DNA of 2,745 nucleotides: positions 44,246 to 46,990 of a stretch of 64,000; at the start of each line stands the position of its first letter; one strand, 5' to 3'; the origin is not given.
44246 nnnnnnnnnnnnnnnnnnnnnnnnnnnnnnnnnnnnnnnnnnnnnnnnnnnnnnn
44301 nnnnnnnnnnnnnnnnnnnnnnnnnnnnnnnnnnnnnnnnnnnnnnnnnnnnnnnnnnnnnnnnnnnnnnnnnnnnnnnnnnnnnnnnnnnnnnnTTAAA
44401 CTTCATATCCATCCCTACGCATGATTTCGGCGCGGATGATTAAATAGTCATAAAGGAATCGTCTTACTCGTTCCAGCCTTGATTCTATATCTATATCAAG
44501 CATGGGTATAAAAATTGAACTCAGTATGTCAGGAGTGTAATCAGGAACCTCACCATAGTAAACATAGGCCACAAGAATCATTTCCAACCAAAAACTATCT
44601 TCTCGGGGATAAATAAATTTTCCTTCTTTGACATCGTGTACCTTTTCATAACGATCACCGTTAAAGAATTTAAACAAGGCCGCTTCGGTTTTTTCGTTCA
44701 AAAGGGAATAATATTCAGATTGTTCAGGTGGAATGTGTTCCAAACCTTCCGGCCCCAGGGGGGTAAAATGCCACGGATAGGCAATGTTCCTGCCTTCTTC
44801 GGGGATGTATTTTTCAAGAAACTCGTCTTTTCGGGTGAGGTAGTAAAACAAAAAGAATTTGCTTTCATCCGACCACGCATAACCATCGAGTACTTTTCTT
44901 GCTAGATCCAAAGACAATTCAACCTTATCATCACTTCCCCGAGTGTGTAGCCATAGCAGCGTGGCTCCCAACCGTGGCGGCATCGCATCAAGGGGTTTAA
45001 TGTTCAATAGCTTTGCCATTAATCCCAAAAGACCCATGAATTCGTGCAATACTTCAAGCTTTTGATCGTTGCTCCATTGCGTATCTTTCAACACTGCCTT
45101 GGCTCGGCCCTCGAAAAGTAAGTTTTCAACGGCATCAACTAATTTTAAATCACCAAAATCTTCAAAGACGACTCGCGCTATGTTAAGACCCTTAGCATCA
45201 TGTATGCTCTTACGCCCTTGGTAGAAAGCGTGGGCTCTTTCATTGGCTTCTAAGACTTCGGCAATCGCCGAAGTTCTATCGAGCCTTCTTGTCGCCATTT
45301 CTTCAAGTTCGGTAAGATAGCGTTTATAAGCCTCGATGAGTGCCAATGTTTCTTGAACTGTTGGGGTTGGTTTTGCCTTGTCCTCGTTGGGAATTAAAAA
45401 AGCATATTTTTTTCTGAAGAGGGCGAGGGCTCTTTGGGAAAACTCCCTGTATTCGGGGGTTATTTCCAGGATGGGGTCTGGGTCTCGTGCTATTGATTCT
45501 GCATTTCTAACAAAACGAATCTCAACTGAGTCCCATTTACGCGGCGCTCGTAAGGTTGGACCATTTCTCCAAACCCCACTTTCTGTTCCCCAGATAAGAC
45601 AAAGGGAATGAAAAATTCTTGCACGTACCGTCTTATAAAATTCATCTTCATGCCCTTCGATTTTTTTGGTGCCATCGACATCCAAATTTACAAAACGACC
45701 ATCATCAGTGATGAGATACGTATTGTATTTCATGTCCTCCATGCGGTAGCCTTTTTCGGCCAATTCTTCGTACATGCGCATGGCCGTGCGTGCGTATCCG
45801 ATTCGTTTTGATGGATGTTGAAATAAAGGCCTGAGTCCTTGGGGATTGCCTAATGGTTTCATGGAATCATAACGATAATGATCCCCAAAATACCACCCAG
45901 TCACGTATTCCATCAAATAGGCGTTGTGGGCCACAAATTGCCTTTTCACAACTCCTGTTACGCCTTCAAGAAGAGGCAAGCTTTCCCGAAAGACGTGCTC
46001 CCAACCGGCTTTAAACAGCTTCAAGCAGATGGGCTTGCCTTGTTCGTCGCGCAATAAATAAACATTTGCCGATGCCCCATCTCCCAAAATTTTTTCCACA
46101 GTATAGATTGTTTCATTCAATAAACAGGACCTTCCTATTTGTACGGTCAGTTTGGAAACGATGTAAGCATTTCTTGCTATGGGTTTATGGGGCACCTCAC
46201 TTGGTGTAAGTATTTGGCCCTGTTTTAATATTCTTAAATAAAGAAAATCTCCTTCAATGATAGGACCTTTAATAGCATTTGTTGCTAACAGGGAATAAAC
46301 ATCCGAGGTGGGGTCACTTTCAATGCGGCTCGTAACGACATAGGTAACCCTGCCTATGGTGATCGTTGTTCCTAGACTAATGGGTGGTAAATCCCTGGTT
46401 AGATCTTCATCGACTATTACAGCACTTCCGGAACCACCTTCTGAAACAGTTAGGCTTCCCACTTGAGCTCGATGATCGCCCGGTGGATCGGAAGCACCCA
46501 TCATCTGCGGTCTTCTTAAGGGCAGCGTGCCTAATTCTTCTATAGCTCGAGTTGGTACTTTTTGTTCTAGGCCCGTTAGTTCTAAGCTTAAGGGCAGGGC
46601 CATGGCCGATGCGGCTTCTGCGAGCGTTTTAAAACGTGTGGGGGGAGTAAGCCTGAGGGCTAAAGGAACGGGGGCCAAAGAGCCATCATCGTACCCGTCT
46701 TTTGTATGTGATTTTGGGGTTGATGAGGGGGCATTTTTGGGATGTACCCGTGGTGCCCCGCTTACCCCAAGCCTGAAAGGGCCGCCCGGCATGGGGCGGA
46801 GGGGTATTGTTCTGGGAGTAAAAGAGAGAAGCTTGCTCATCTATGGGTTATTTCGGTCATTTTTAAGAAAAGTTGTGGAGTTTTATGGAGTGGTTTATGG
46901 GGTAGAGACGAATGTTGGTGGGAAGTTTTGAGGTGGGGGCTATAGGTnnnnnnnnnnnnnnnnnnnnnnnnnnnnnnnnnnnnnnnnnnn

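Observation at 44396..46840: Divergent protein-kinase-like fold with DVDG in place of DFG and a D-M-K-Y-N catalytic loop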

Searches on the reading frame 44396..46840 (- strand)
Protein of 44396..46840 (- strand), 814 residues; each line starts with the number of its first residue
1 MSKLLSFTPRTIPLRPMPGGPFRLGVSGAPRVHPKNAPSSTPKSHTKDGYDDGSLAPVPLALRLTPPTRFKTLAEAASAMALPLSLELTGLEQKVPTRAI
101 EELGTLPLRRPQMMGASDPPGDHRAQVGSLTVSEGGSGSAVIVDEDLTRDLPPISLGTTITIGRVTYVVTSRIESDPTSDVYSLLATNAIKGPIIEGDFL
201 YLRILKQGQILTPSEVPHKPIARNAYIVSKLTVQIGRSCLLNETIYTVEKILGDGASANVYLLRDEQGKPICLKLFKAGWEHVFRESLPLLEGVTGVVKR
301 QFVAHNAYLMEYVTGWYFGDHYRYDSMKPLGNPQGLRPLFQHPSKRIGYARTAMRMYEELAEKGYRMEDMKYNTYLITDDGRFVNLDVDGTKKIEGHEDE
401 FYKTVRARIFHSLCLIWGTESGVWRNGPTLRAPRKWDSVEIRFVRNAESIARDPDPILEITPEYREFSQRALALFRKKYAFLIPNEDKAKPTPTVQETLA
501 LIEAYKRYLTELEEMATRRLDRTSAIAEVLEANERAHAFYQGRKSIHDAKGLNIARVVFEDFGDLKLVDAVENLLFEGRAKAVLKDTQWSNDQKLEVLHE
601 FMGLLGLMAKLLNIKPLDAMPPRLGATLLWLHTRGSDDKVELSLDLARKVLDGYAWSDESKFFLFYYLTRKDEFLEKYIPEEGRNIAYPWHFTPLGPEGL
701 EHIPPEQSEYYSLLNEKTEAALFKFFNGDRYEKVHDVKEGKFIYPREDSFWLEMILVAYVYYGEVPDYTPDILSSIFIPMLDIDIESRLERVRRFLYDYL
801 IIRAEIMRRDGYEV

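Call 3: search_protein_families(library=pfam, proteins=[window:44396-46840:-], max_evalue=1)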
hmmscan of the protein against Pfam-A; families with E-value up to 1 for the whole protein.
window:44396-46840:- (814 aa): 0 families

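Call 4: search_solved_structures(query=window:44396-46840:-, max_evalue=10, show_alignments=3)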
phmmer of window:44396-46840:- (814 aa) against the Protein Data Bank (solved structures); distinct sequences matched with E-value up to 10: 11.
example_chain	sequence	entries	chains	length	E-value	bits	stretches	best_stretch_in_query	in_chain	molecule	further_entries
5i9f_A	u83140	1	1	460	5.6e-08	34.7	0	348-376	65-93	pentatricopeptide repeat protein dPPR-U10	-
5i9g_C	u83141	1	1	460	1.4e-07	33.4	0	348-376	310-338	pentatricopeptide repeat protein dPPR-U8C2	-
5i9h_A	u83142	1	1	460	8.2e-07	30.8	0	348-376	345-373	pentatricopeptide repeat protein dPPR-U8G2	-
5i9d_A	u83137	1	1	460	1.5e-06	30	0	348-376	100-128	pentatricopeptide repeat protein dPPR-U8A2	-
6een_B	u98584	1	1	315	1.8e-05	26.4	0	347-376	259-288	Designer Pentatricopeptide Protein dPPR10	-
6een_D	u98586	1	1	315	0.00066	21.2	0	347-376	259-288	Designer Pentatricopeptide Protein dPPR10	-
5xg5_A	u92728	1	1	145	0.002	19.6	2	697-748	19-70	MITSUBA-1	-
4ozs_A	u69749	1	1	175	0.014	16.8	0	347-376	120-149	Alpha solenoid protein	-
1r4y_A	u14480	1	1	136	1.3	10.3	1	307-346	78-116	Ribonuclease alpha-sarcin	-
1aqz_A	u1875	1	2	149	1.5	10.1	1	306-346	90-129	RESTRICTOCIN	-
1de3_A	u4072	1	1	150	1.6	10.1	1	307-346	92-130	RIBONUCLEASE ALPHA-SARCIN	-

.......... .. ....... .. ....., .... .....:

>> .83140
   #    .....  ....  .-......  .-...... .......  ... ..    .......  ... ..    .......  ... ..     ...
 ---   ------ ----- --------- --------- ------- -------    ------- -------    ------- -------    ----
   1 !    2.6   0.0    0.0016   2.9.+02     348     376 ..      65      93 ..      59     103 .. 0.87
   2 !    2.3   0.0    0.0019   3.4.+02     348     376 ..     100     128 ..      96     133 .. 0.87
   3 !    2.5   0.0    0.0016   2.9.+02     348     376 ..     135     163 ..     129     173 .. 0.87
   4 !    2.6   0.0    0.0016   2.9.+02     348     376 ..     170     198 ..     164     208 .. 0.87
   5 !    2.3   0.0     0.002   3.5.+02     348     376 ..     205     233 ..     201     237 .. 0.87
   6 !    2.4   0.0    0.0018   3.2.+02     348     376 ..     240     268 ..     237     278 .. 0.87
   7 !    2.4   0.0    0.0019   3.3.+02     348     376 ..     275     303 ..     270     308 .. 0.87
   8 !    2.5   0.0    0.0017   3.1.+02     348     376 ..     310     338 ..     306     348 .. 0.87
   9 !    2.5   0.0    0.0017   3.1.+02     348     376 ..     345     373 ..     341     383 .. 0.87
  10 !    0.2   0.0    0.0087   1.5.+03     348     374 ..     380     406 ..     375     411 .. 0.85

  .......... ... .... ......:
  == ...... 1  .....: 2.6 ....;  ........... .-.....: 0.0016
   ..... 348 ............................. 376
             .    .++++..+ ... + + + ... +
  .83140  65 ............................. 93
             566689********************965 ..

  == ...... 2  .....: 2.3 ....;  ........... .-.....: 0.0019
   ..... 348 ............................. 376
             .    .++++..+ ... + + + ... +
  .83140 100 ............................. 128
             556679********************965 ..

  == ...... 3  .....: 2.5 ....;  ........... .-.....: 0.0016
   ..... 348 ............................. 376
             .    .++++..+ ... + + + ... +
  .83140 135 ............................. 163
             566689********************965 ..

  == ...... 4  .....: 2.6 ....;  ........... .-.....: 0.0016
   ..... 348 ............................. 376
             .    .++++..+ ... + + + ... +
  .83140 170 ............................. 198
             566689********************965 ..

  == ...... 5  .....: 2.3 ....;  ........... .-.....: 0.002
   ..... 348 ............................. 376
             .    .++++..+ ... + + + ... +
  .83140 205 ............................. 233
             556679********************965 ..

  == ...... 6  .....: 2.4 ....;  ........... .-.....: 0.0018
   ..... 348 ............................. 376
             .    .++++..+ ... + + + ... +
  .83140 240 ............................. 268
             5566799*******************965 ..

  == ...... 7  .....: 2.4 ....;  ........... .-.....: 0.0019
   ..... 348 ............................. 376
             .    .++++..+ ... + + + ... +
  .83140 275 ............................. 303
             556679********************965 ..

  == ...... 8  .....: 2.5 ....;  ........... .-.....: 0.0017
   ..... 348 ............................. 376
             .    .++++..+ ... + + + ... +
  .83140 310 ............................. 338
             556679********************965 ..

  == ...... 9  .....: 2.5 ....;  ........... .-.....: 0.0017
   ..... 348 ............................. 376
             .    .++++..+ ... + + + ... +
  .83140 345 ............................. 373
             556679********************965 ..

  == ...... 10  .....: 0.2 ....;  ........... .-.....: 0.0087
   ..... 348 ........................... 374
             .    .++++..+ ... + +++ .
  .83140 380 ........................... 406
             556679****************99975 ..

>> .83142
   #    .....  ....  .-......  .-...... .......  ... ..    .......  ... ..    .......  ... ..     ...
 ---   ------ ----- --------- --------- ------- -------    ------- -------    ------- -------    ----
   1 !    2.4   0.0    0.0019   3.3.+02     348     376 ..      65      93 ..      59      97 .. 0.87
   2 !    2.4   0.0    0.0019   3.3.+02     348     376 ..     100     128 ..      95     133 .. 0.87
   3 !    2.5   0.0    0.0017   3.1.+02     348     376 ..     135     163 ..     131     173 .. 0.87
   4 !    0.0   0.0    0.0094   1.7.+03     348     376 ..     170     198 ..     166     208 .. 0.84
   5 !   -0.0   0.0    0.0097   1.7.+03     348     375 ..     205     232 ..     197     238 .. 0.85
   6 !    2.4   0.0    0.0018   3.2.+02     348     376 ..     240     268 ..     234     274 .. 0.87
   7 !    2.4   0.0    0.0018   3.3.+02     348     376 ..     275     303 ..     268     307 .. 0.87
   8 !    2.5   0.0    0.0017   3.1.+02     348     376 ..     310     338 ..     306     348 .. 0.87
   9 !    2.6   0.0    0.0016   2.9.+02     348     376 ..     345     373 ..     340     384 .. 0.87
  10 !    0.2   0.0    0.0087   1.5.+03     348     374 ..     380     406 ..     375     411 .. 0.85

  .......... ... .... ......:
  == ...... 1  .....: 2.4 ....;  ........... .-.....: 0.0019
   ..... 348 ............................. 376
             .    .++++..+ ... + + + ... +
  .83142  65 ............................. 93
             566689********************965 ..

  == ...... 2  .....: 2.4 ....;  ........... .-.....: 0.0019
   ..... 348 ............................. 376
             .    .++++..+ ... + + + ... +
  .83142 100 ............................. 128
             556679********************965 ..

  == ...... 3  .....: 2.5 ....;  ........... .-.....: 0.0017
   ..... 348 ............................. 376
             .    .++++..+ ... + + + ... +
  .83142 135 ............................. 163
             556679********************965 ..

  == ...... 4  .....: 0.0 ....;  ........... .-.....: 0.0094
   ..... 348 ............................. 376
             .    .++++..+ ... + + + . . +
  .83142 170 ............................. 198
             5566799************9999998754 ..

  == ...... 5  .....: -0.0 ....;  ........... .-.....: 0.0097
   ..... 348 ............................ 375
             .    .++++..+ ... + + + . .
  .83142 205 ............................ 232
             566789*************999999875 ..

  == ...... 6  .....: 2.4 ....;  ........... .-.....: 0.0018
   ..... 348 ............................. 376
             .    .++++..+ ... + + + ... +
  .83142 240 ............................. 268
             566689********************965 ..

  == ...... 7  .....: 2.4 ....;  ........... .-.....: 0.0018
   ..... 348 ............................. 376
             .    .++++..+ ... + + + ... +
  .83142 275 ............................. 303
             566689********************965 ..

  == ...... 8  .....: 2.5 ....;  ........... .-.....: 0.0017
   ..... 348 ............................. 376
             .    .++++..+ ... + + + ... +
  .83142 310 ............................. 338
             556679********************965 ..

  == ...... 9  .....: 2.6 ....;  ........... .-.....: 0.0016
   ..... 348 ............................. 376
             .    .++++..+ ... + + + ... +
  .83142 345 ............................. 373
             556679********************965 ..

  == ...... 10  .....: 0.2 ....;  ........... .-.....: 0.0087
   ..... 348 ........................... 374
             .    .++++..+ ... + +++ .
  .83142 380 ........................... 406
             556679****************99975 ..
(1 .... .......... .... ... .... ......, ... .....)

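Call 5: find_homologous_proteins(query=window:44396-46840:-, max_evalue=0.001)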
Query window:44396-46840:- (814 aa): 1 proteins with E <= 0.001 among 8000 candidates.
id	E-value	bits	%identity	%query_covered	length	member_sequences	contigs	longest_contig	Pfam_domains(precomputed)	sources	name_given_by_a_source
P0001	0.0e+0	1614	100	86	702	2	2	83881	-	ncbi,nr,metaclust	ncbi:MAG TPA: hypothetical protein DDW49_02890 [Deltaproteobacteria bacterium]|nr:MAG: hypothetical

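Call 6: search_protein_families(library=ncbifam, proteins=[window:44396-46840:-], max_evalue=1)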
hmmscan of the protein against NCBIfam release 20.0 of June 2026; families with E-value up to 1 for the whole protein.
window:44396-46840:- (814 aa): 2 families
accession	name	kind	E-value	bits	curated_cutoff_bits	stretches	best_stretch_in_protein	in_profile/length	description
NF047741.1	antiphage_MADS6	equivalog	0.089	11.3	460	1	245-285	496-540/612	methylation-associated defense system protein kinase MAD6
NF058632.1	SerThrKinPrkT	equivalog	0.092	11.7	280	1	242-275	19-51/322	serine/threonine protein kinase PrkT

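Call 13: find_encoding_contigs(protein=P0001, flank=10000, max_places=6)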
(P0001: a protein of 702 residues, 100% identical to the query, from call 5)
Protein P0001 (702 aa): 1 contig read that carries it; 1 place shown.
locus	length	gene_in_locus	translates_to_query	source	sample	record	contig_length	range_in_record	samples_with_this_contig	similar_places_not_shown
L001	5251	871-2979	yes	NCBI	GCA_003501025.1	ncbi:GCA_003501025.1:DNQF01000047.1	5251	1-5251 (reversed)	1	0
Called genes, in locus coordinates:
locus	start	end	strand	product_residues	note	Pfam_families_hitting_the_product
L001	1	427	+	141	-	PF00226:DnaJ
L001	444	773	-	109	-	-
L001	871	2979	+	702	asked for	-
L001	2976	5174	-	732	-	PF00092:VWA (weak)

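Call 15: search_protein_families(library=padloc, proteins=[window:44396-46840:-], max_evalue=1)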
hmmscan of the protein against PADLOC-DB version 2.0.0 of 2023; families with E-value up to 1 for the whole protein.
window:44396-46840:- (814 aa): 0 families

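Call 16: search_protein_representatives(protein=window:44396-46840:-)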
Query: 814 residues. Proteins with E-value up to 0.001 (for the whole library): 4; up to 1e-10: 3; up to 1e-30: 3. The best 4 are listed.
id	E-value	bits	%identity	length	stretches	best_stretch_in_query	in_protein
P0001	0.0e+00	1614.3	100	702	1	113-814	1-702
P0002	2.2e-114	399.9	98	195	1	1-194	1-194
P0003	7.8e-70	252.6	39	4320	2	233-421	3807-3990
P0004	3.0e-04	35.6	35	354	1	232-395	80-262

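Call 18: search_protein_families(library=pfam, proteins=[P0003, P0004], max_evalue=1)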
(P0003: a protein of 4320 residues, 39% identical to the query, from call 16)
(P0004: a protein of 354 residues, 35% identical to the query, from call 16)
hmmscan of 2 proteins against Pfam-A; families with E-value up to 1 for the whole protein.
P0003 (4320 aa): 5 families
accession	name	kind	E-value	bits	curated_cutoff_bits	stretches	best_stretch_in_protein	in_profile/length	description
PF13672.11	PP2C_2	-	9.9e-05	22.4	24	1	811-1018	7-208/209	Protein phosphatase 2C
PF00069.31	Pkinase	-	0.0028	17.5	31.7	1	3820-3951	1-136/263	Protein kinase domain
PF07228.17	SpoIIE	-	0.0062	16.9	25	1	970-1042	117-190/192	Stage II sporulation protein E (SpoIIE)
PF05175.20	MTS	-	0.0083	16.2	23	1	1494-1633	23-157/170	Methyltransferase small domain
PF09553.16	RE_Eco47II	-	0.21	11.6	25.9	1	265-317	47-99/202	Eco47II restriction endonuclease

P0004 (354 aa): 3 families
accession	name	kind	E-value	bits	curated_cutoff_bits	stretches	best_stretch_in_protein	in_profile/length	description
PF00069.31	Pkinase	-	5.7e-05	23.1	31.7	1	95-261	2-148/263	Protein kinase domain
PF12260.14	PIP49_C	-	0.014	15.4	25.2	1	212-259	61-111/189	Protein-kinase domain of FAM69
PF13095.12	FTA2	-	0.07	13.2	30.2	0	93-133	23-61/214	Kinetochore Sim4 complex subunit FTA2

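Call 28: find_encoding_contigs(protein=P0004, flank=10000)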
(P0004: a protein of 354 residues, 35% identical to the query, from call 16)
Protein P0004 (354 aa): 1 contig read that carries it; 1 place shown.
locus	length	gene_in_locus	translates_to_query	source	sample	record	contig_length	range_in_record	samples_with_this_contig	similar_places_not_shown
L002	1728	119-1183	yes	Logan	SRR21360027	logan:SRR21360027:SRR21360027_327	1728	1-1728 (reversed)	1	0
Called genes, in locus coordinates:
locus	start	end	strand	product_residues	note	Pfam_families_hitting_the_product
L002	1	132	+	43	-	?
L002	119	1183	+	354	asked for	-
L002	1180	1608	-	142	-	PF01951:Archease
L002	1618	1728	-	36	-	?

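Call 29: find_encoding_contigs(protein=P0003, flank=10000)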
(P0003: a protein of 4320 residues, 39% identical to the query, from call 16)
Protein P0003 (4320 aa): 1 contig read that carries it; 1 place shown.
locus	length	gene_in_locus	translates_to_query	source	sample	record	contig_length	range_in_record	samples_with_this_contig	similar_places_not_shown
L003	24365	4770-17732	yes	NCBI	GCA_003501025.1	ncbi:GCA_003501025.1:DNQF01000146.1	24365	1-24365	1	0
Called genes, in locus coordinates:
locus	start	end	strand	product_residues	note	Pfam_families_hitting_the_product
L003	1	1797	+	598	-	?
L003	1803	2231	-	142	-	-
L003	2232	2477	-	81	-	-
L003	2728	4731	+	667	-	-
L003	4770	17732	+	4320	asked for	-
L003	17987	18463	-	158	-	-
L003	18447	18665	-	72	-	-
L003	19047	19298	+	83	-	-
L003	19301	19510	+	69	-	PF09957:VapB_antitoxin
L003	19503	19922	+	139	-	PF01850:PIN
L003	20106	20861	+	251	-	-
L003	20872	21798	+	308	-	PF01435:Peptidase_M48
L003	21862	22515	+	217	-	PF00730:HhH-GPD, PF00633:HHH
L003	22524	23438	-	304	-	PF00140:Sigma70_r1_2, PF04542:Sigma70_r2, PF04545:Sigma70_r4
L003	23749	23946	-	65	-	-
